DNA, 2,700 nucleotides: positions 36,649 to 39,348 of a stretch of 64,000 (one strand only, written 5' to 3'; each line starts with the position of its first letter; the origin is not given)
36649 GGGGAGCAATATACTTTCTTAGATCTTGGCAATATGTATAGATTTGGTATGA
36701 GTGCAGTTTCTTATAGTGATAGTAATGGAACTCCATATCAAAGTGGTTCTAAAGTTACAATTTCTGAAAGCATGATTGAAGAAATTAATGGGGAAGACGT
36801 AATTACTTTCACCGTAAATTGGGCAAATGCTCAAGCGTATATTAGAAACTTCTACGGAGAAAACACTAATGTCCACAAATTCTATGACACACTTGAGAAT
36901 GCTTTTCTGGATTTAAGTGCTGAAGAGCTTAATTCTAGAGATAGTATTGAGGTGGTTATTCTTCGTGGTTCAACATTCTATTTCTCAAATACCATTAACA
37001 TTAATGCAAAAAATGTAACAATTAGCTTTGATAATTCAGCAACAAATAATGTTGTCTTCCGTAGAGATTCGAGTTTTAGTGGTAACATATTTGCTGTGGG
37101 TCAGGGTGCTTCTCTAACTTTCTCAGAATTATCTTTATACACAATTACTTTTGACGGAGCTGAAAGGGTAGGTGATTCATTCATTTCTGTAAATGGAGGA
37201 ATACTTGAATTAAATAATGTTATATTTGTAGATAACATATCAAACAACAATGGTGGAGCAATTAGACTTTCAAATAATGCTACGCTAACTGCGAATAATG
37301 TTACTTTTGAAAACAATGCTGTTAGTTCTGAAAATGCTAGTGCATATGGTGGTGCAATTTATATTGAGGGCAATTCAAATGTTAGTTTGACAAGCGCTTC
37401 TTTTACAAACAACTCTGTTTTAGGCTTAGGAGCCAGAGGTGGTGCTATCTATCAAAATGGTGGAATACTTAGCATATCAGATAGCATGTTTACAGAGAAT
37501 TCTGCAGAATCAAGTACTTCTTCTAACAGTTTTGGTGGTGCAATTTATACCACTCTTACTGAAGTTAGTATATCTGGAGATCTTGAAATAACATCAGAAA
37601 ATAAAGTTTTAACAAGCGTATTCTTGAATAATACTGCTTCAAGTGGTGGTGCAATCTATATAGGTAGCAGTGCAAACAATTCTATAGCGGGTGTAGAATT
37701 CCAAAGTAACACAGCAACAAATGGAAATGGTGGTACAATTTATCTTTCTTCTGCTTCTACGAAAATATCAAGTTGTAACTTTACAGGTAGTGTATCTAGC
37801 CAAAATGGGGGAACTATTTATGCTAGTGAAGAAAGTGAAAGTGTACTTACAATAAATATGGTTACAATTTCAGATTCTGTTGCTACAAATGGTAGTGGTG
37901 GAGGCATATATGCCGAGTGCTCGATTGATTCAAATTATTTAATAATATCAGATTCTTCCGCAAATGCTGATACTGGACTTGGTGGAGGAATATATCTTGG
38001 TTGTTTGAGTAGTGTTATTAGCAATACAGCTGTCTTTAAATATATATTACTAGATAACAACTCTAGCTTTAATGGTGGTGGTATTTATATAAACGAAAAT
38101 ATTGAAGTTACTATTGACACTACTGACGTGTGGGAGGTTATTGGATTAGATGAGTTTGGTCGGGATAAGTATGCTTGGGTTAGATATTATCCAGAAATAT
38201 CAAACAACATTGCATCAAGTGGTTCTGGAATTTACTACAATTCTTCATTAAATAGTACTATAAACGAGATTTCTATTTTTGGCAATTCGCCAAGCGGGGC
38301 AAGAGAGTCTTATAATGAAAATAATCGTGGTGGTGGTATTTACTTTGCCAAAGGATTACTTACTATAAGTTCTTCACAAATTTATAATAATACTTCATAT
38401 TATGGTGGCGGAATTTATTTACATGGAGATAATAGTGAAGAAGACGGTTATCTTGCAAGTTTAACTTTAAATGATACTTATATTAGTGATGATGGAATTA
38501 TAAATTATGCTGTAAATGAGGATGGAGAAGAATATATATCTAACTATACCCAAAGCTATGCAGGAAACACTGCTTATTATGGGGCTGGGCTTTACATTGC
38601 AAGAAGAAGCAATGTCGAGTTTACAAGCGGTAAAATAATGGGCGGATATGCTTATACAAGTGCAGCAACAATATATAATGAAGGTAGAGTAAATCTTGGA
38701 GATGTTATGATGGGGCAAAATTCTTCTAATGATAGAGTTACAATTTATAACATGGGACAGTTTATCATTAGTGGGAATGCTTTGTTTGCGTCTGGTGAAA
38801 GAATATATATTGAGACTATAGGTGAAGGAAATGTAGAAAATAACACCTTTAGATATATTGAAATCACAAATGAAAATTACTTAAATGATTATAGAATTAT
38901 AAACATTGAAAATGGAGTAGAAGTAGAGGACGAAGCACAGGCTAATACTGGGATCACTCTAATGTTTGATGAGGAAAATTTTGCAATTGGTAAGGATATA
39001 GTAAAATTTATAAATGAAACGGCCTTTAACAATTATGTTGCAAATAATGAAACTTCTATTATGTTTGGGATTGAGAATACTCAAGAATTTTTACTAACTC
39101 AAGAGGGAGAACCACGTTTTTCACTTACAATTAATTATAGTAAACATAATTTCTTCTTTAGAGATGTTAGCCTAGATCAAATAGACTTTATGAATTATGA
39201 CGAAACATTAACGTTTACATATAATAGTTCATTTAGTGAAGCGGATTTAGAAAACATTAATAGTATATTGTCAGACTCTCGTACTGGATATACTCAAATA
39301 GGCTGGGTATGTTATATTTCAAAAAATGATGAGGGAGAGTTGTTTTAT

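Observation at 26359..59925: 33.6-kb gene for an 11,188-aa modular surface filament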

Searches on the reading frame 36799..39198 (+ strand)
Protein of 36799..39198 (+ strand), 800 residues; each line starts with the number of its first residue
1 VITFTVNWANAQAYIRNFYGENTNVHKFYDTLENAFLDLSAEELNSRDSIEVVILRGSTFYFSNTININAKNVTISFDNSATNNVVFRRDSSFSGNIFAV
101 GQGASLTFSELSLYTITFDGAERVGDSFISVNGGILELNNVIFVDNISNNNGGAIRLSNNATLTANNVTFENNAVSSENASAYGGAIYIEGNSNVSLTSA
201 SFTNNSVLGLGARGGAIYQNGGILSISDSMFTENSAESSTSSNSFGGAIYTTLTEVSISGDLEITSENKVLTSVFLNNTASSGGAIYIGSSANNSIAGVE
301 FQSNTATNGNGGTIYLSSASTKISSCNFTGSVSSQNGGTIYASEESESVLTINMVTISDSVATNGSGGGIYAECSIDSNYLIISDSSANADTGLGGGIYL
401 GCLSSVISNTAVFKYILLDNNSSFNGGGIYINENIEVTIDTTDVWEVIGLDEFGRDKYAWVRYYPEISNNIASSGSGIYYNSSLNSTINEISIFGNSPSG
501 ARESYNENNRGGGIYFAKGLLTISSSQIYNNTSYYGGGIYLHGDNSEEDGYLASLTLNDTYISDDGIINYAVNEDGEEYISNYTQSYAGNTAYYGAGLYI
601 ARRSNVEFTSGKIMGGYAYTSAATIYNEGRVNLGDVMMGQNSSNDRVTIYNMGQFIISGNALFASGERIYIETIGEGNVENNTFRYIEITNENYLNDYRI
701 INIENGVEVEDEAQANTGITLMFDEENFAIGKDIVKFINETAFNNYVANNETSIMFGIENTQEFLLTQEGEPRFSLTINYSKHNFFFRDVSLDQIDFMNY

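Call 34: search_protein_families(library=pfam, proteins=[window:36799-39198:+], max_evalue=1)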
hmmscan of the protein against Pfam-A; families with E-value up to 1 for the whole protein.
window:36799-39198:+ (800 aa): 1 family
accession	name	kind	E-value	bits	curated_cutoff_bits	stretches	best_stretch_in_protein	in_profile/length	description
PF02415.23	Chlam_PMP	-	3.6e-09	36.4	20.6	5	273-288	2-18/19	Chlamydia polymorphic membrane protein (Chlamydia_PMP) repeat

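Call 51: search_solved_structures(query=window:36799-39198:+, max_evalue=0.01)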
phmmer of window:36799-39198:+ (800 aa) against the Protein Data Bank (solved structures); distinct sequences matched with E-value up to 0.01: 0.

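Call 73: search_protein_families(library=ncbifam, proteins=[window:36799-39198:+], max_evalue=0.001)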
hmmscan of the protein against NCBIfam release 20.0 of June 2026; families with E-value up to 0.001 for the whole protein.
window:36799-39198:+ (800 aa): 0 families
